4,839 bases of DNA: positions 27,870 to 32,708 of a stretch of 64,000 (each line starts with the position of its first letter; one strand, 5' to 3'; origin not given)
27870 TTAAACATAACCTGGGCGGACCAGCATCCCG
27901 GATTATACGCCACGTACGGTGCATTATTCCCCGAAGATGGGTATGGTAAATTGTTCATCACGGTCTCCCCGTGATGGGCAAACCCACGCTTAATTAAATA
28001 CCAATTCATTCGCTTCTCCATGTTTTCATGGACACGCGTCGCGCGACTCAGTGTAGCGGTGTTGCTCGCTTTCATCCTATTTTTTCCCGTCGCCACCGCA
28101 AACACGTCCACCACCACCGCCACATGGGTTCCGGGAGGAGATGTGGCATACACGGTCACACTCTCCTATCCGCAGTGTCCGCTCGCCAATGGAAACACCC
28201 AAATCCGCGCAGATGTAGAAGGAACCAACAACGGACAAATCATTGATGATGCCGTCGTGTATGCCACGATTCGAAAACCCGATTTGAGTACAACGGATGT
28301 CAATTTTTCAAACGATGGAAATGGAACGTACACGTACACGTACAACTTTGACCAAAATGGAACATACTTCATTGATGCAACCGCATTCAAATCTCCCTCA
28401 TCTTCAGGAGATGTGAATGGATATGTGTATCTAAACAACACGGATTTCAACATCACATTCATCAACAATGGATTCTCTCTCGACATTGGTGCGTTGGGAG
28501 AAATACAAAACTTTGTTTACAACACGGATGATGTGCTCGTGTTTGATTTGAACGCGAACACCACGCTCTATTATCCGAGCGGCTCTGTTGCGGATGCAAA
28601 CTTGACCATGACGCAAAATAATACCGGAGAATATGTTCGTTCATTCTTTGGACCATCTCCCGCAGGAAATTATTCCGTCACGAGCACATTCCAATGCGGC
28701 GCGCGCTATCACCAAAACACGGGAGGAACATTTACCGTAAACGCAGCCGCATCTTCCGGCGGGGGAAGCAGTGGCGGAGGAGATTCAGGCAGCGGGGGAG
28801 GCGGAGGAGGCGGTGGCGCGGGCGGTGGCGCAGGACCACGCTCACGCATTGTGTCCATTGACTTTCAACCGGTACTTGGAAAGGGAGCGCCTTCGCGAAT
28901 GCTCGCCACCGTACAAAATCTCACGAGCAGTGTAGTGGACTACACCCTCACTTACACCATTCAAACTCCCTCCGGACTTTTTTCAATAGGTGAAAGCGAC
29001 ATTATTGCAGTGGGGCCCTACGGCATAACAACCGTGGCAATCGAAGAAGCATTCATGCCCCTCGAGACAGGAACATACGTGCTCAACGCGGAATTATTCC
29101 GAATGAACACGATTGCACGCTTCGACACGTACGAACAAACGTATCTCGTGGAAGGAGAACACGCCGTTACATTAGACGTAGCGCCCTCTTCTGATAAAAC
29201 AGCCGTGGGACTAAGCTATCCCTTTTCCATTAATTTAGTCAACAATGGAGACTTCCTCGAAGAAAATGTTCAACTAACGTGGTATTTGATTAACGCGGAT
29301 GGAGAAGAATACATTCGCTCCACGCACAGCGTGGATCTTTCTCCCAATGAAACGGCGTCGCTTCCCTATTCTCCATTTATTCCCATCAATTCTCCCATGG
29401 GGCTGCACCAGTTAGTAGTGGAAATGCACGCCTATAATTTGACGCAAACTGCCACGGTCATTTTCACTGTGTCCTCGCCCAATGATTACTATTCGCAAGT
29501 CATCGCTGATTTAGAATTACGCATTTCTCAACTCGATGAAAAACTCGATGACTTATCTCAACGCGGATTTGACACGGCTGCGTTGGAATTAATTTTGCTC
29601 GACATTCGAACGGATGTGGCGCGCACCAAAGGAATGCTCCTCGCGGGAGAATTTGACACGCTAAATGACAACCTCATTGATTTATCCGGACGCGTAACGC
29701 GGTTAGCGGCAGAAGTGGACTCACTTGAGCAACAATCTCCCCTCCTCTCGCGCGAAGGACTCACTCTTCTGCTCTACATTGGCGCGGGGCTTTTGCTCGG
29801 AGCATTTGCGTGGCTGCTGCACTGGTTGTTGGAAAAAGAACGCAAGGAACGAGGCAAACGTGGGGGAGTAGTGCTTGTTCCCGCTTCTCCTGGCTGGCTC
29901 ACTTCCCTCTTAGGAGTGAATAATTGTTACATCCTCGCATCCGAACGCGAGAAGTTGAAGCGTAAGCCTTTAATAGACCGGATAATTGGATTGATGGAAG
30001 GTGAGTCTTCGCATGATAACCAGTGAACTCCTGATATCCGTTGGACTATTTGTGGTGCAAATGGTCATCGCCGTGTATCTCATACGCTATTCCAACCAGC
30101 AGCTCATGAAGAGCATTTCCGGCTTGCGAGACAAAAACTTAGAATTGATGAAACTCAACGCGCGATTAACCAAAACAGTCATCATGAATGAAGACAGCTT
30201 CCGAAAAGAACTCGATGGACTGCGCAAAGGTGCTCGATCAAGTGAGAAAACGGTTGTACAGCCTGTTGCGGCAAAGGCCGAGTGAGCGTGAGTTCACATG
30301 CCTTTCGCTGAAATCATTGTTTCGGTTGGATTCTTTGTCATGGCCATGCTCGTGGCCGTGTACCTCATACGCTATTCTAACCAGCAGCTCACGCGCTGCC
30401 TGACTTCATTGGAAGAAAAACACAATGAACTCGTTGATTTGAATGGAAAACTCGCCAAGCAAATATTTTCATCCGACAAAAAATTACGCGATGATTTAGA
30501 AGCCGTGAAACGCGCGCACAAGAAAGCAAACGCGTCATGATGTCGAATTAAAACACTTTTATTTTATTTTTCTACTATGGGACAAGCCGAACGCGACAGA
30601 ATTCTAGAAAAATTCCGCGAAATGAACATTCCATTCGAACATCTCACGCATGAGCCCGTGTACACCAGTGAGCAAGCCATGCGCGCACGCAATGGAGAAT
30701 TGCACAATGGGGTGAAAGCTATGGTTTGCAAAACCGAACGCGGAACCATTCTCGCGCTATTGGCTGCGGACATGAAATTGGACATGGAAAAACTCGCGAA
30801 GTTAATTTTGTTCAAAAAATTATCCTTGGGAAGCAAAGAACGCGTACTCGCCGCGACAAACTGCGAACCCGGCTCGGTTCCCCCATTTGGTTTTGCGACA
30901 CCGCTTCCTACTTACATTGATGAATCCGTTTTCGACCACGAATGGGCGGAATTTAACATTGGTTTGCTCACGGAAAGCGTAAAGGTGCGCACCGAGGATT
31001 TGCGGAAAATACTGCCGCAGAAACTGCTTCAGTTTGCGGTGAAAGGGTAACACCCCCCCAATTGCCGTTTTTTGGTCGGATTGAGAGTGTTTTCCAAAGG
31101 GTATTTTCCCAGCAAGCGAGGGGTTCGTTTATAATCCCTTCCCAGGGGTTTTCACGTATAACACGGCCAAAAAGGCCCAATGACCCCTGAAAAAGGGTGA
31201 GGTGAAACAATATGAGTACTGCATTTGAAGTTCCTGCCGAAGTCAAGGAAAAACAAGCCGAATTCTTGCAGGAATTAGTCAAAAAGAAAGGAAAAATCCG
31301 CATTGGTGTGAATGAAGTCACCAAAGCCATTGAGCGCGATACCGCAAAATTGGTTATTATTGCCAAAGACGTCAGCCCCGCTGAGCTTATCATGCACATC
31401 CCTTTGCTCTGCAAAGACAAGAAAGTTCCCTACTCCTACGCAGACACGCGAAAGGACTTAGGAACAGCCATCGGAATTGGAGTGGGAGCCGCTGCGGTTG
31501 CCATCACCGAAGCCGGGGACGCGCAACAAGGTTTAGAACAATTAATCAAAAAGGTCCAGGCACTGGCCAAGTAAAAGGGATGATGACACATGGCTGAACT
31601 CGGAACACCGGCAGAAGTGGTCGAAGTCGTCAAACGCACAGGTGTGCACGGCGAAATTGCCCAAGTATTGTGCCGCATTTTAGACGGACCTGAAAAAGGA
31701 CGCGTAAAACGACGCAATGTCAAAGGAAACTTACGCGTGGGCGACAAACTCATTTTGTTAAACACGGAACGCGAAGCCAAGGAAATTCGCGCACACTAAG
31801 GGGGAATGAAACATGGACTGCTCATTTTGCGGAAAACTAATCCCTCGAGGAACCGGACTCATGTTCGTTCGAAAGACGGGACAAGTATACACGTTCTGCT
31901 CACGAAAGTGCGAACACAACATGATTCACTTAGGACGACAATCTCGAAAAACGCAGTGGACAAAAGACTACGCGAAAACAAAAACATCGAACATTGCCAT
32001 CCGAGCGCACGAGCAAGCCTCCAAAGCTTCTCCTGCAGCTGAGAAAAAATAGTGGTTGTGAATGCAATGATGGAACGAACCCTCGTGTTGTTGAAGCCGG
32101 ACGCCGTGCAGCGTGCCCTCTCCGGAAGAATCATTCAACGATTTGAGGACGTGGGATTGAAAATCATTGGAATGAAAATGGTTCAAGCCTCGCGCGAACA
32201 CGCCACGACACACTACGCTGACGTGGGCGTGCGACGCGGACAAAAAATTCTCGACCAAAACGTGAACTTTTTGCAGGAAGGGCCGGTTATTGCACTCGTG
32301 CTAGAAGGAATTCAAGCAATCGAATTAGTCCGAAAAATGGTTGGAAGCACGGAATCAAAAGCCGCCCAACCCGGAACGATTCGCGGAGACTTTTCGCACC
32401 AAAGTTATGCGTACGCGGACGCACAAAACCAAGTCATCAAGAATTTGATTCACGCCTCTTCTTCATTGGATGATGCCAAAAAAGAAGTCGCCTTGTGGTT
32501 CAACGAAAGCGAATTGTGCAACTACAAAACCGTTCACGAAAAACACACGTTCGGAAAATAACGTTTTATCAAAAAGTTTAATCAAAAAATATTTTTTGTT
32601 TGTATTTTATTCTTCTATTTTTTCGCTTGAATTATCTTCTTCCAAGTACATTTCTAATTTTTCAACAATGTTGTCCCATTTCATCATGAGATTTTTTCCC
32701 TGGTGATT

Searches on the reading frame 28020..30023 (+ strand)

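Call 89: search_protein_families(library=pfam, proteins=[window:28020-30023:+], max_evalue=0.0001)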
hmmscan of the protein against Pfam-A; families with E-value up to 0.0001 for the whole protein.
window:28020-30023:+ (668 aa): 1 family
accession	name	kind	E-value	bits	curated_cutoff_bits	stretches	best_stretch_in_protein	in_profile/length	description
PF13115.11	YtkA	-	3.3e-09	37.7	25.9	1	44-119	7-83/85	YtkA-like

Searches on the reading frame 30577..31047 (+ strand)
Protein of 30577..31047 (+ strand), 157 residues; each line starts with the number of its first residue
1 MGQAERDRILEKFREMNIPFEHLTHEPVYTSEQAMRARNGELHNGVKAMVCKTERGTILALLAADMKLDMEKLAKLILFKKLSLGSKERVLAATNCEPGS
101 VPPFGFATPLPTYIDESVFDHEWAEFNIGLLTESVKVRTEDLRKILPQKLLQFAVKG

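Call 89: search_protein_families(library=pfam, proteins=[window:30577-31047:+], max_evalue=0.0001)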
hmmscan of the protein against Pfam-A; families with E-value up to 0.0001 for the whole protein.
window:30577-31047:+ (157 aa): 1 family
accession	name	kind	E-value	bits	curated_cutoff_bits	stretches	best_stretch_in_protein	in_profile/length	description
PF04073.20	tRNA_edit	-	2.7e-26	92.5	25.5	1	25-145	1-123/123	Aminoacyl-tRNA editing domain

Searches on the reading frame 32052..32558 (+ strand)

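Call 90: search_protein_families(library=pfam, proteins=[window:32052-32558:+], max_evalue=0.0001)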
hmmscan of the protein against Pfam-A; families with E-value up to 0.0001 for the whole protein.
window:32052-32558:+ (169 aa): 1 family
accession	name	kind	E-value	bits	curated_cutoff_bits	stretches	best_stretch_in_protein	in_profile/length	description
PF00334.24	NDK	-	5.1e-43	146.6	27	1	8-154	1-134/135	Nucleoside diphosphate kinase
